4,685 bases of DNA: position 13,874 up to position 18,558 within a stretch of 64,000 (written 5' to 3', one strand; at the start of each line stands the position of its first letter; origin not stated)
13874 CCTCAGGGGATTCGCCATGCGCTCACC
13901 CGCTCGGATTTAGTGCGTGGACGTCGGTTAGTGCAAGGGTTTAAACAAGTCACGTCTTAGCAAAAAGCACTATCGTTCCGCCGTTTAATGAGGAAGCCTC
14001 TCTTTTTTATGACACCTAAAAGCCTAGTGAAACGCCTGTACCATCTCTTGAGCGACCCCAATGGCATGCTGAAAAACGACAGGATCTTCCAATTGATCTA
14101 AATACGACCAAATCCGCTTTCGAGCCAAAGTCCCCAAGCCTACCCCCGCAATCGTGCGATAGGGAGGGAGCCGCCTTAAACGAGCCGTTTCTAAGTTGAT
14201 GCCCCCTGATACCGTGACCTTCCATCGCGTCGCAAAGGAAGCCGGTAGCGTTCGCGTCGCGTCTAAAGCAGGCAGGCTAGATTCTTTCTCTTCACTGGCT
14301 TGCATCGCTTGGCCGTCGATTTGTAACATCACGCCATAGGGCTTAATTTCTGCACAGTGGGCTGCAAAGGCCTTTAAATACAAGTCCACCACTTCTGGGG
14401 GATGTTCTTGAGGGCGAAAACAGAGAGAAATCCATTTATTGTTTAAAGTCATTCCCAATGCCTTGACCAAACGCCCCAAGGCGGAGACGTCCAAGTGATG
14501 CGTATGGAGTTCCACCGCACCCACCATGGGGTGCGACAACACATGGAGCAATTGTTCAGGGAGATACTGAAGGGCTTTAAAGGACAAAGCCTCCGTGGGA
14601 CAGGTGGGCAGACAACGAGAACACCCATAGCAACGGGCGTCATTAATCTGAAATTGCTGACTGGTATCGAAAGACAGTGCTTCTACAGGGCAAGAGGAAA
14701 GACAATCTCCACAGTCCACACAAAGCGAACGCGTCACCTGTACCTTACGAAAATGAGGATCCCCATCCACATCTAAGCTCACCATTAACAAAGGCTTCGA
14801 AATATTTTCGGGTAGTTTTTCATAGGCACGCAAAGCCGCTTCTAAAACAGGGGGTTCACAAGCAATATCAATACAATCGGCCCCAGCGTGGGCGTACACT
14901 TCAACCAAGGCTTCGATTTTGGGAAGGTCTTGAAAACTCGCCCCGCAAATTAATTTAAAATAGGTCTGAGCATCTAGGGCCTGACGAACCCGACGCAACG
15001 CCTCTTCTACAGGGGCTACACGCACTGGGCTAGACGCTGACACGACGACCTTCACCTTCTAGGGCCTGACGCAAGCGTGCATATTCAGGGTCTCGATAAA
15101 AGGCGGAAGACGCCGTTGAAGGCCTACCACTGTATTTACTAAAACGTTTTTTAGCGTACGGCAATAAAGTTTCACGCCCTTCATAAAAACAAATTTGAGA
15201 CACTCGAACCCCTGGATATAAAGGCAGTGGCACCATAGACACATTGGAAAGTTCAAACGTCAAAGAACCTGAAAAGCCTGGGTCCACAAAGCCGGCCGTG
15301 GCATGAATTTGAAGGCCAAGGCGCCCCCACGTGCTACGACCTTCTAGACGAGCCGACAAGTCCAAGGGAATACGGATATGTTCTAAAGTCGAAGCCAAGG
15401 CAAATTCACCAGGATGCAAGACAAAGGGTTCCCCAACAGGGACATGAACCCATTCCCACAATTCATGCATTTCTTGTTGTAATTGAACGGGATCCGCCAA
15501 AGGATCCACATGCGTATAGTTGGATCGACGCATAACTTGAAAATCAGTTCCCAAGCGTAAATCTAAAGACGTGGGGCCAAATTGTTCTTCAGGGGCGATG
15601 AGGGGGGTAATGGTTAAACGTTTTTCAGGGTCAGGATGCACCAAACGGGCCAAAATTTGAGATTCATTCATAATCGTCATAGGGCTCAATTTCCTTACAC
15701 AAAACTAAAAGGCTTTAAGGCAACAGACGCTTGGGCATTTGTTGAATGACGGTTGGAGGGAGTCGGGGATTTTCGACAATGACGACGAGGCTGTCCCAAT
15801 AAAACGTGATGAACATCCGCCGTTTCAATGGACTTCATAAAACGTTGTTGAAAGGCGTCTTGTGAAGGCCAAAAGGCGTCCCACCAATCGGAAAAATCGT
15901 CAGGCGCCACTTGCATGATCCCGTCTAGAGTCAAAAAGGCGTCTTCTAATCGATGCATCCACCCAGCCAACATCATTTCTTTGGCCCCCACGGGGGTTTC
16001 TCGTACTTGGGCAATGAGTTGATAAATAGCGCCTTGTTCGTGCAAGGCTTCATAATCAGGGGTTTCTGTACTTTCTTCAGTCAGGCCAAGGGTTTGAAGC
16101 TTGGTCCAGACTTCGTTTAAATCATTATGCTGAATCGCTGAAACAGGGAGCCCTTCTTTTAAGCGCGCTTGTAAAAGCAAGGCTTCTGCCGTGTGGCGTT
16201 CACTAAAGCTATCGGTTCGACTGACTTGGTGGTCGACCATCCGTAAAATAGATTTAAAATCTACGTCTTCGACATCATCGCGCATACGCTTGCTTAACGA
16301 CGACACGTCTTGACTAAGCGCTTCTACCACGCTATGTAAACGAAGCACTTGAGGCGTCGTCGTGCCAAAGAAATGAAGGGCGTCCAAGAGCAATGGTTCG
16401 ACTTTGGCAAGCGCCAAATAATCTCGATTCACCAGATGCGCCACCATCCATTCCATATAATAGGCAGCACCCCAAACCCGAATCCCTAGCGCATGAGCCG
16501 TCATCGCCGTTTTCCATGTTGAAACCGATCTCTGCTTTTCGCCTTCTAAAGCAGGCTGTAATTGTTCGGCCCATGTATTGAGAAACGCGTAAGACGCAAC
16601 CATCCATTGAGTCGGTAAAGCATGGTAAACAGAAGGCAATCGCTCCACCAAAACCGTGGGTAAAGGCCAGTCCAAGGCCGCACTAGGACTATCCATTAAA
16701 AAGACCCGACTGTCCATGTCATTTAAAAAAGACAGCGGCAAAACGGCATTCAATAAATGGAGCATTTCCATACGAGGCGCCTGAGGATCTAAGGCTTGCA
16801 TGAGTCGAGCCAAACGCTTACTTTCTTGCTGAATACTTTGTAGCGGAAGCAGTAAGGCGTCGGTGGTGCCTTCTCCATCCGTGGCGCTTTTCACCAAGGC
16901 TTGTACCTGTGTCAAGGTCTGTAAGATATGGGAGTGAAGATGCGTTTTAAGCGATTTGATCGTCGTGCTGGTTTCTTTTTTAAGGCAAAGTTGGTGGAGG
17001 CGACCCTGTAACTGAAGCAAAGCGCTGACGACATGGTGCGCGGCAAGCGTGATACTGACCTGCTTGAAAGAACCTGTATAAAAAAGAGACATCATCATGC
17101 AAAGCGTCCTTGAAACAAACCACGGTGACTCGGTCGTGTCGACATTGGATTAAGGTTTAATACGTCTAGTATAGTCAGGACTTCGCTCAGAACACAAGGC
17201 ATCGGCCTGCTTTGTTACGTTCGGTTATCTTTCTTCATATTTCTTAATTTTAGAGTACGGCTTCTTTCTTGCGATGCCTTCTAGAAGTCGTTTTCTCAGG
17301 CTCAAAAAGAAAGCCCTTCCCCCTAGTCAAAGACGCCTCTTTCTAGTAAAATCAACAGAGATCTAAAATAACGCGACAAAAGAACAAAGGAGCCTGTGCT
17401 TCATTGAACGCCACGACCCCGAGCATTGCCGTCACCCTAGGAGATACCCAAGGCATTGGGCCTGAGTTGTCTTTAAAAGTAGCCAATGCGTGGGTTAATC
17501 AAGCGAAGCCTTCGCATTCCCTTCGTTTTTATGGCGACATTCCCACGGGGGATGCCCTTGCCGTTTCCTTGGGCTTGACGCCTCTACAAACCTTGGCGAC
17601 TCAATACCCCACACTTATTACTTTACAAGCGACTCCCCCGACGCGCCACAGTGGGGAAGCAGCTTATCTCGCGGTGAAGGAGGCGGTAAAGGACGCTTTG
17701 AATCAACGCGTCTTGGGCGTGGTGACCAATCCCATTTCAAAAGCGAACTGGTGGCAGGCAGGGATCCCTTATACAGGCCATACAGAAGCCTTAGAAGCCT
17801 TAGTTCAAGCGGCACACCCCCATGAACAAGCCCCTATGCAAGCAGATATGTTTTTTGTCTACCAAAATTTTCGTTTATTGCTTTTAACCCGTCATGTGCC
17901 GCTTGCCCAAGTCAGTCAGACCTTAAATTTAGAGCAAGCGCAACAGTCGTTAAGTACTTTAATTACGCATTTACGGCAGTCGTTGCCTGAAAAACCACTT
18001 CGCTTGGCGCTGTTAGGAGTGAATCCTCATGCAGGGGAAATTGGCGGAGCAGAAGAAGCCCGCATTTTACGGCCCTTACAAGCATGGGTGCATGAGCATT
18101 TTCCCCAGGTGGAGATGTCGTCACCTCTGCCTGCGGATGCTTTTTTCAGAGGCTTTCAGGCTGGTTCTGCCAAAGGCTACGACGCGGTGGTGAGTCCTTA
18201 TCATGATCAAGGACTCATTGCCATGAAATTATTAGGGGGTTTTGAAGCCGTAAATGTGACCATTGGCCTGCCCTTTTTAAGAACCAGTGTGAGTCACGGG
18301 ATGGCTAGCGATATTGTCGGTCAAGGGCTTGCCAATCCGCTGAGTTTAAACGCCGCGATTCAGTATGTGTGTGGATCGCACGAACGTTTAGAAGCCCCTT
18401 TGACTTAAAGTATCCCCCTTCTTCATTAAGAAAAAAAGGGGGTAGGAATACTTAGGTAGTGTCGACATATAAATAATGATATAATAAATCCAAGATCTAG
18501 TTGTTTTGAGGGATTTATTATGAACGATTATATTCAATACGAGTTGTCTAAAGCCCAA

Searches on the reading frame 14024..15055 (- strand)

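Call 32: search_protein_families(library=pfam, proteins=[window:14024-15055:-], max_evalue=0.001)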
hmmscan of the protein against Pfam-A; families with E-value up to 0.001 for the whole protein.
window:14024-15055:- (343 aa): 12 families
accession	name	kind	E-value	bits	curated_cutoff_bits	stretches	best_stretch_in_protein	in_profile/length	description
PF14697.11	Fer4_21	-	9.3e-11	42.1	35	1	107-157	3-57/59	4Fe-4S dicluster domain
PF25160.1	LdpA_Fe-S-bd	-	1.1e-10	41.5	27.6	1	118-157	9-43/49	LdpA Fe-S cluster-binding domain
PF12838.12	Fer4_7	-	3.4e-10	40.7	27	1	112-156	2-52/52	4Fe-4S dicluster domain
PF00037.32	Fer4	-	4.5e-10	39.3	21.1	2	106-127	2-23/24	4Fe-4S binding domain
PF12837.12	Fer4_6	-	6.5e-10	38.9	25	1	104-127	1-24/24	4Fe-4S binding domain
PF13484.11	Fer4_16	-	6.6e-08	33.6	30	0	141-160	1-20/66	4Fe-4S double cluster binding domain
PF13187.11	Fer4_9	-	2.2e-07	31.2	27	1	112-156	2-51/52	4Fe-4S dicluster domain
PF12617.14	LdpA_C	-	1.4e-06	28.5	22.2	1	176-329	5-161/184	Light dependent period A C-terminal domain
PF13237.11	Fer4_10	-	2.6e-06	27.7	25.5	1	106-153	3-53/53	4Fe-4S dicluster domain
PF13183.11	Fer4_8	-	9.1e-06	26.6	27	0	111-124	4-17/68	4Fe-4S dicluster domain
PF12797.12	Fer4_2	-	1.2e-05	25.4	24.5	0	109-124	7-22/22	4Fe-4S binding domain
PF13534.11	Fer4_17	-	0.00016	22.6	22.2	0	111-124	45-58/61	4Fe-4S dicluster domain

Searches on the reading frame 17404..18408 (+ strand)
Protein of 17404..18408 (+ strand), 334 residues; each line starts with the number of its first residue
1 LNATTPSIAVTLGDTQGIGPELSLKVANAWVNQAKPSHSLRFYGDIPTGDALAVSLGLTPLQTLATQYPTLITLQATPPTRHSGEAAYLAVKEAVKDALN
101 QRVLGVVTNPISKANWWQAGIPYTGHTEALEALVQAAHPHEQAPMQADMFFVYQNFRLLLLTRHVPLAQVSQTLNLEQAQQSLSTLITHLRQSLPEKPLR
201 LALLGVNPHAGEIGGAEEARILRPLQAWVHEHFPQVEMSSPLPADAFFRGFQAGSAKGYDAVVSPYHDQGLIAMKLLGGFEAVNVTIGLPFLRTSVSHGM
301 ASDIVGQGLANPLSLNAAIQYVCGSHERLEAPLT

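Call 32: search_protein_families(library=pfam, proteins=[window:17404-18408:+], max_evalue=0.001)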
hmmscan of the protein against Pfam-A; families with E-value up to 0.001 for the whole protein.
window:17404-18408:+ (334 aa): 1 family
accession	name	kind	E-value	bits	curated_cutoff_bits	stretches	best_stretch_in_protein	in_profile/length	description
PF04166.17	PdxA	-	2.3e-64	218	27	1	74-321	49-285/286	Pyridoxal phosphate biosynthetic protein PdxA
